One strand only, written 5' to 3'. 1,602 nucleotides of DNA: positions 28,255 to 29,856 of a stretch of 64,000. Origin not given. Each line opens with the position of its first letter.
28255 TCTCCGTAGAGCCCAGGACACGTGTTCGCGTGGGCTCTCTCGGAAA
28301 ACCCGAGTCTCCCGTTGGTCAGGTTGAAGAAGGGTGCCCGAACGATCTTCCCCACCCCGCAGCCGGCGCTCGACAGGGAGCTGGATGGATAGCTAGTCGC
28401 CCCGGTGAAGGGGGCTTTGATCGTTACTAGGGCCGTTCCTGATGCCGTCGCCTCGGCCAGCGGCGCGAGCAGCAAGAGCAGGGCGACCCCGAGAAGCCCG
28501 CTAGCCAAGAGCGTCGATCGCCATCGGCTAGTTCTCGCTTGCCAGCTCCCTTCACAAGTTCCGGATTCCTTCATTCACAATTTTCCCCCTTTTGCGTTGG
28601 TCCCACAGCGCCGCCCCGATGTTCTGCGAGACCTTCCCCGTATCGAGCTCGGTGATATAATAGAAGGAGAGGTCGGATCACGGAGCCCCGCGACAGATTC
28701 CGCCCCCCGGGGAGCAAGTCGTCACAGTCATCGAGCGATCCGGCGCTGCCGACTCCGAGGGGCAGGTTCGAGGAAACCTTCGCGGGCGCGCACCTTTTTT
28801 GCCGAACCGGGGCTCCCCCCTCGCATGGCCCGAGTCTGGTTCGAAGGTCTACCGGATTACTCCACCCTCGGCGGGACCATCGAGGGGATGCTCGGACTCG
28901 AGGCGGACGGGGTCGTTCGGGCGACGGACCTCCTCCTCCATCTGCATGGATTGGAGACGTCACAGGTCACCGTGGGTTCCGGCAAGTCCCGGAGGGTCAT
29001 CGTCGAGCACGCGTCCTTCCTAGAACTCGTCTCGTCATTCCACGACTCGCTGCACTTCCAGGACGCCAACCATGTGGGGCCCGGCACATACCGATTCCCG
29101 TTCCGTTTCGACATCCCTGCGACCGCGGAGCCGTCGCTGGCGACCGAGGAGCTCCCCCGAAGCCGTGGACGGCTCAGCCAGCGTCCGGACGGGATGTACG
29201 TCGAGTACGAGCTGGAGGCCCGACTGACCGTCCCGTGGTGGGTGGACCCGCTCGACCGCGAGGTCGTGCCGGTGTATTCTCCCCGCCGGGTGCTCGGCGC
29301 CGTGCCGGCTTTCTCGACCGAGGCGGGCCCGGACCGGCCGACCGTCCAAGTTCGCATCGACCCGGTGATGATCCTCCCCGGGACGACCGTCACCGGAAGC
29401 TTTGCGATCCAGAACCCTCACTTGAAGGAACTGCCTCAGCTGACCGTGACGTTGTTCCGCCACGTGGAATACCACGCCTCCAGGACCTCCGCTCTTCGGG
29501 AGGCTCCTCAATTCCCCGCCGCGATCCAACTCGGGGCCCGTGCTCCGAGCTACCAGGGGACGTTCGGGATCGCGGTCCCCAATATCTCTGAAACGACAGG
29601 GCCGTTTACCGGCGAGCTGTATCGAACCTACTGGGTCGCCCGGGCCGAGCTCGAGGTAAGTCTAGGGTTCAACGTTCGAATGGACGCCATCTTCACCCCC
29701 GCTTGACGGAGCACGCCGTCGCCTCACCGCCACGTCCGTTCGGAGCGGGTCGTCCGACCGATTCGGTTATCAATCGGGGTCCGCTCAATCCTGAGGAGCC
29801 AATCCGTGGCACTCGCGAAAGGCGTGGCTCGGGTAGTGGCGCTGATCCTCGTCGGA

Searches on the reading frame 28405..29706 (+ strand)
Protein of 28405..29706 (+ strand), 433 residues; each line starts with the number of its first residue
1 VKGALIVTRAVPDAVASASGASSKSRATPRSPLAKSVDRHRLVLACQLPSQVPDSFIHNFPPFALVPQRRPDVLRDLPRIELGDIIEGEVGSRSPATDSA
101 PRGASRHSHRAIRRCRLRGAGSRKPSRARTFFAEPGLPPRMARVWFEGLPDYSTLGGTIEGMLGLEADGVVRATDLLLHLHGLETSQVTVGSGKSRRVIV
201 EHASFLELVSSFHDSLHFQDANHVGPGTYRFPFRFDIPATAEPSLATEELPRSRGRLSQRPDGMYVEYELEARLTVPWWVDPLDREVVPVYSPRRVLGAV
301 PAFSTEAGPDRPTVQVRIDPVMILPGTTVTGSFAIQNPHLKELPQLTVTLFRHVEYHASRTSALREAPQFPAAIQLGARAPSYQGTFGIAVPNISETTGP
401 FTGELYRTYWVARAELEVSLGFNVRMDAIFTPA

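Call 51: search_protein_families(library=pfam, proteins=[window:28405-29706:+], max_evalue=0.001)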
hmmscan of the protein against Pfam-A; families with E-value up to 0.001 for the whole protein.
window:28405-29706:+ (433 aa): 1 family
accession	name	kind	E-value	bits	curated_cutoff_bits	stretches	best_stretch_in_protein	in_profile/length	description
PF00339.34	Arrestin_N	-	2.1e-07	31.5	24.9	1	156-290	15-141/148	Arrestin (or S-antigen), N-terminal domain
